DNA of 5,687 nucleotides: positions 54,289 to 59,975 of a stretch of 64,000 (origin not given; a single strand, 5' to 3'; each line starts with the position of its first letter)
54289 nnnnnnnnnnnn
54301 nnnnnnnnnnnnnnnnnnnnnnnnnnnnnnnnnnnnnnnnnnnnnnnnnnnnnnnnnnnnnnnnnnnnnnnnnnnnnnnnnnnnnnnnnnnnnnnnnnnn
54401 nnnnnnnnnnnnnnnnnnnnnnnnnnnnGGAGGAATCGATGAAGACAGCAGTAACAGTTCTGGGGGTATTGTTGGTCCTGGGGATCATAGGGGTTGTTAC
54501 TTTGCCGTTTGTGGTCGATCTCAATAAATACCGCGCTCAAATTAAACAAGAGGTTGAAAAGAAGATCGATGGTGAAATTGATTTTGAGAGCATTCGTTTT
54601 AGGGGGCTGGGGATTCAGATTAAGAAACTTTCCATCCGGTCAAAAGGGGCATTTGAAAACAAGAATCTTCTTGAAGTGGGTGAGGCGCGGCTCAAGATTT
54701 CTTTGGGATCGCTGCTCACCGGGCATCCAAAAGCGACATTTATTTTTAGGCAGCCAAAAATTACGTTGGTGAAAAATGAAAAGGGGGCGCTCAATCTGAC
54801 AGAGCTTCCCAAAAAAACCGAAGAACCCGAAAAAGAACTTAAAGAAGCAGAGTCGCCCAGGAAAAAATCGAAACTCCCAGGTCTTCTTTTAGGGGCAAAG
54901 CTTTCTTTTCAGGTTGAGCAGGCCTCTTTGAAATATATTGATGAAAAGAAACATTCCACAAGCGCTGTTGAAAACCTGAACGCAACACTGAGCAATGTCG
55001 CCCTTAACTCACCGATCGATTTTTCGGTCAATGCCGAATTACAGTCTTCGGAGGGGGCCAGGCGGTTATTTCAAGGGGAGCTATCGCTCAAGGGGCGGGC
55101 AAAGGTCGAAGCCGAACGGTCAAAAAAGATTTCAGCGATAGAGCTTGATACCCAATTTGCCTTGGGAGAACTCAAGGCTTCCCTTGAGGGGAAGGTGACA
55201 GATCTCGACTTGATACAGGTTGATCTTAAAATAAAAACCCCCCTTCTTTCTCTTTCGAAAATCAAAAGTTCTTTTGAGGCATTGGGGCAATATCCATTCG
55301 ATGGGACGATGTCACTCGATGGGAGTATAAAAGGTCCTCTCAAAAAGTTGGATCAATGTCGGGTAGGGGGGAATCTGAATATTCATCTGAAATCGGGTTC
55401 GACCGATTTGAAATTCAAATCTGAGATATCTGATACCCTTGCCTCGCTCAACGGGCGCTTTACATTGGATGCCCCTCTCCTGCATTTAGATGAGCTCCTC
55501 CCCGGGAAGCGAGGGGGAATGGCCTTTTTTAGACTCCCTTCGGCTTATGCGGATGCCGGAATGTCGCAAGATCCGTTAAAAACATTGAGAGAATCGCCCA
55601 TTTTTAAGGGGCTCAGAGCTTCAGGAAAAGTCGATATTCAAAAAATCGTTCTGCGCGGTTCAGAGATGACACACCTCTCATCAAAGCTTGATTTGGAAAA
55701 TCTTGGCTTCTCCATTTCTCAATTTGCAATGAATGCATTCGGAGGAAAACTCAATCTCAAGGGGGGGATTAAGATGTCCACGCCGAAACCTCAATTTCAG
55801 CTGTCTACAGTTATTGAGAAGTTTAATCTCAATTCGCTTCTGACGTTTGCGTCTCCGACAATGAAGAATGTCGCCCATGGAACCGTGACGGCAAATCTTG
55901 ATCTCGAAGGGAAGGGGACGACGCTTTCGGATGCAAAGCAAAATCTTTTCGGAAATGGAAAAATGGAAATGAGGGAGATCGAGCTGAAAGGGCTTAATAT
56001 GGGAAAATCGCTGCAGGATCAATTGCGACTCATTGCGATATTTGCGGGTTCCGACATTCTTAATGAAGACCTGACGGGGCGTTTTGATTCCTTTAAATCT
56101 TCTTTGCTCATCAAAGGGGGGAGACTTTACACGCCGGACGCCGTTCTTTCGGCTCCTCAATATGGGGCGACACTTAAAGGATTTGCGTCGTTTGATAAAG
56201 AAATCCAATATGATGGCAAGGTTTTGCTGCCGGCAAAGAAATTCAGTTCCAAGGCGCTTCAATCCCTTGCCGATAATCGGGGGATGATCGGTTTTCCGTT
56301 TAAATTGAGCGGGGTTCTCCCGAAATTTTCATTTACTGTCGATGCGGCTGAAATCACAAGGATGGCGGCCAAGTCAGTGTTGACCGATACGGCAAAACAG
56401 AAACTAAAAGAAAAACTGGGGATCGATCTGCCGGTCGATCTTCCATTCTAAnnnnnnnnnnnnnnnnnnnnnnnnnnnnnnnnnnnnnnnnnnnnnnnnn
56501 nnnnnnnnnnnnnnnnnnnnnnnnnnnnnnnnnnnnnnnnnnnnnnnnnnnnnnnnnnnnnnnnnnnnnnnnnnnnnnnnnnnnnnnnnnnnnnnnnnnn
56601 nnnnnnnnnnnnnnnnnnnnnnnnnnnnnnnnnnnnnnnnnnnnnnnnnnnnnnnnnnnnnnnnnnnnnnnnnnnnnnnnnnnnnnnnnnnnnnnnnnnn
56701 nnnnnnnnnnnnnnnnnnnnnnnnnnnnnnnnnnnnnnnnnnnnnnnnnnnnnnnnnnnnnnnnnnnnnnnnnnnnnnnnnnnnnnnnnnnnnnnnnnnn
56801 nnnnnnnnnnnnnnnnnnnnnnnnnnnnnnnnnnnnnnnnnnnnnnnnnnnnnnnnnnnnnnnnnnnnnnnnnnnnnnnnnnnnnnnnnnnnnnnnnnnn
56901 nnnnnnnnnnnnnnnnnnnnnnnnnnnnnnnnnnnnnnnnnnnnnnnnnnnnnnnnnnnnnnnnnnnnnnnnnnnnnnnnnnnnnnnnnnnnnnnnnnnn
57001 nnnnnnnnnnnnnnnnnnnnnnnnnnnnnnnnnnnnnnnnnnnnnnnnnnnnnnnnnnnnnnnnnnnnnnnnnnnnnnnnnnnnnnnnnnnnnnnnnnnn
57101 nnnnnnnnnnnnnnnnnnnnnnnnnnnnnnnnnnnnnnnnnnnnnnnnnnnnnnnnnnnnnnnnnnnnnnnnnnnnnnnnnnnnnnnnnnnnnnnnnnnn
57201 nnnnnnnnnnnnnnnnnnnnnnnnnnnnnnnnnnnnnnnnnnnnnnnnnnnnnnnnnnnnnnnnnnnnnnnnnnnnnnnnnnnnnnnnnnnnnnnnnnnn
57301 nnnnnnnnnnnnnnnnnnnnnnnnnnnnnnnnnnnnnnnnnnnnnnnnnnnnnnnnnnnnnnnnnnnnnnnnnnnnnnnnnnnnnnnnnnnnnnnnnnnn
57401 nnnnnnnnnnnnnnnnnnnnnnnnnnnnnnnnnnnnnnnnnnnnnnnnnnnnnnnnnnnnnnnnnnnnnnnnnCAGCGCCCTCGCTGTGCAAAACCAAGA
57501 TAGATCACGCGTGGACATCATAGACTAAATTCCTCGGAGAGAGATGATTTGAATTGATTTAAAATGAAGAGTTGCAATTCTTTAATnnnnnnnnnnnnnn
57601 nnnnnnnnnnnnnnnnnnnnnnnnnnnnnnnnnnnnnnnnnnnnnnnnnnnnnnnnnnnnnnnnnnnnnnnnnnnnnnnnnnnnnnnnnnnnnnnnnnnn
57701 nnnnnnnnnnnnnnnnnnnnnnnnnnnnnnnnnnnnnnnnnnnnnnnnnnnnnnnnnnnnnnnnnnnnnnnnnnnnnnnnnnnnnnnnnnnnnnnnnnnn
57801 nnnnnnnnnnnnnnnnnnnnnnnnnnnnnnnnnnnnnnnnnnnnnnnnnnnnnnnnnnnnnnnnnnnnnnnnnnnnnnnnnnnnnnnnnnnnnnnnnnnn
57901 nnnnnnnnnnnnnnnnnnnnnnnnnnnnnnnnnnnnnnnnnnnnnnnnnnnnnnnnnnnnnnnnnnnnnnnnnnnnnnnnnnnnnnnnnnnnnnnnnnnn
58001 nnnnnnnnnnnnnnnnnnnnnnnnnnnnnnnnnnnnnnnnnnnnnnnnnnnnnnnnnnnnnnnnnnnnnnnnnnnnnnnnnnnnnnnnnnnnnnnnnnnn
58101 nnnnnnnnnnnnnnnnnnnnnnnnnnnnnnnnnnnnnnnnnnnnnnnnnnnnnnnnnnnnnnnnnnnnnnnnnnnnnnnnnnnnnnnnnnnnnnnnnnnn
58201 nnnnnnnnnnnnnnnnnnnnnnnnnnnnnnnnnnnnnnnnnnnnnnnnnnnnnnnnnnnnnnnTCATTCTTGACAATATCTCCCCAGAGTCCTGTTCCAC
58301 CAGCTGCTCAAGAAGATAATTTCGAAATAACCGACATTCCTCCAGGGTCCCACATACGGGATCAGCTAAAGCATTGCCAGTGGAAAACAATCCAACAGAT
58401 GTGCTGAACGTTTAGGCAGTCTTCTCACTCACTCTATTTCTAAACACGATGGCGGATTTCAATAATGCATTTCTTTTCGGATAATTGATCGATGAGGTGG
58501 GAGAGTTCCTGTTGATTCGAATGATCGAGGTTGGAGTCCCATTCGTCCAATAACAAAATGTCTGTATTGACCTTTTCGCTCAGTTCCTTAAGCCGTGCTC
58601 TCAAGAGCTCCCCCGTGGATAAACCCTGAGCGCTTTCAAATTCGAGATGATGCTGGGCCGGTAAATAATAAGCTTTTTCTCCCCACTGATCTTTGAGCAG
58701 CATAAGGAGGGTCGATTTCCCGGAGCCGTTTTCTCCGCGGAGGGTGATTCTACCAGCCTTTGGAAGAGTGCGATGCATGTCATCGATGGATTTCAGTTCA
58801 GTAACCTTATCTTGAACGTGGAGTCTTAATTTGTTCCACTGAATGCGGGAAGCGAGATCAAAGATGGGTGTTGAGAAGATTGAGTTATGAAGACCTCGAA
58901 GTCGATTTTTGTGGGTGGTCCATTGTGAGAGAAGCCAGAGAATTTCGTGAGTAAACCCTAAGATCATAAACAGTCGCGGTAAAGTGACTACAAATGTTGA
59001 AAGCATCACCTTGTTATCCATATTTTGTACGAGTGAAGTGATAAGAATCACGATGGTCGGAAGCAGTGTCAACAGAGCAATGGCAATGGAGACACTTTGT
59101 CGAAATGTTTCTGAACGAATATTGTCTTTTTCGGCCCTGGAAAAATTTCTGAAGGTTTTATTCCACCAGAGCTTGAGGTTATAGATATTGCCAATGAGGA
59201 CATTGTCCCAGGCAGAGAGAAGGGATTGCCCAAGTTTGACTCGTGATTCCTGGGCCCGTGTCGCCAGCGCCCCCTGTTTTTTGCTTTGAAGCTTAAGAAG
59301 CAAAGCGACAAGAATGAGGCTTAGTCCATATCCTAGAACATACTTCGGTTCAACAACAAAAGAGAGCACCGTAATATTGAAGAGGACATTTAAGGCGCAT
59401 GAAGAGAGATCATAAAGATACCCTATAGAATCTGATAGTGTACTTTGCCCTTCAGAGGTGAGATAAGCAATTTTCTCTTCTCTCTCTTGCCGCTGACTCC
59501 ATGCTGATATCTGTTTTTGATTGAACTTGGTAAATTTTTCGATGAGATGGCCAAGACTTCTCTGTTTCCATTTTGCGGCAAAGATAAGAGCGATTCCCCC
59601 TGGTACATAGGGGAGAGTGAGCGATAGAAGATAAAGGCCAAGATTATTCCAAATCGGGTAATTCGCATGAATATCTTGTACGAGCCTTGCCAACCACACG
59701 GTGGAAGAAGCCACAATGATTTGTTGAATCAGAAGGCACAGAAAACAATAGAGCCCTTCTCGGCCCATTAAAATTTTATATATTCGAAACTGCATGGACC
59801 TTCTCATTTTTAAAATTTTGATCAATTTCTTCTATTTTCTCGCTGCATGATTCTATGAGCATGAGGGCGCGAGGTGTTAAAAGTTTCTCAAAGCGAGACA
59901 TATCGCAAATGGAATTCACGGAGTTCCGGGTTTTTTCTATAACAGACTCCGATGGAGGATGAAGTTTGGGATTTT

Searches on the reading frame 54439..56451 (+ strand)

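Call 28: search_protein_families(library=pfam, proteins=[window:54439-56451:+])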
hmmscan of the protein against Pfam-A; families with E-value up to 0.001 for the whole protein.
window:54439-56451:+ (670 aa): 3 families
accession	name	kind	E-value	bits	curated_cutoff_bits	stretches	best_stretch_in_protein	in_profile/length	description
PF05170.20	AsmA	-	3.2e-19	69.6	29.8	1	2-527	6-572/607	AsmA family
PF05359.17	DUF748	-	3.1e-16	59.1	50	1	2-190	16-190/1037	Domain of Unknown Function (DUF748)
PF13116.12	YhdP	-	3.6e-15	55.4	46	2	6-228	14-216/1224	YhdP protein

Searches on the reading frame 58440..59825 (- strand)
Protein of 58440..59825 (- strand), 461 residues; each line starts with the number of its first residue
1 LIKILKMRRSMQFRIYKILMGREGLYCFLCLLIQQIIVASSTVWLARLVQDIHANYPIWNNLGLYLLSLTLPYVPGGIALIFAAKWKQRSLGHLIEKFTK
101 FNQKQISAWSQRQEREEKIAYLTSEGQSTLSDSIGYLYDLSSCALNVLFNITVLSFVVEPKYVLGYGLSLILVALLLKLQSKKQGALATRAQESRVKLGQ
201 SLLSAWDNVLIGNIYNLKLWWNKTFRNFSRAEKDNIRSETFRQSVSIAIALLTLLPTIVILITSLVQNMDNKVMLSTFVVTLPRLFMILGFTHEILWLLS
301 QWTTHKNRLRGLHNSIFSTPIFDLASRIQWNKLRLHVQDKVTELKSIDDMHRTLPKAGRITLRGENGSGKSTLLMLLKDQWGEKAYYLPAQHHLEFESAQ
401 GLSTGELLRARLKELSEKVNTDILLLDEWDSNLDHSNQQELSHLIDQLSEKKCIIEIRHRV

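Call 28: search_protein_families(library=pfam, proteins=[window:58440-59825:-])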
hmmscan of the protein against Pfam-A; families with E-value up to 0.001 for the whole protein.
window:58440-59825:- (461 aa): 4 families
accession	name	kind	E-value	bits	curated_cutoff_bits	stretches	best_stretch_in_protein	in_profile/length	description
PF02463.25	SMC_N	-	2.2e-06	27.7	40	0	421-458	159-196/220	RecF/RecN/SMC N terminal domain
PF00005.33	ABC_tran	-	2.8e-05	25.2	25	1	348-378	2-32/137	ABC transporter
PF05729.18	NACHT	-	0.0003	21.1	26.7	0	360-421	3-71/167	NACHT domain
PF13304.12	AAA_21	-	0.0007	20.2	27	0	364-378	6-20/304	AAA domain, putative AbiEii toxin, Type IV TA system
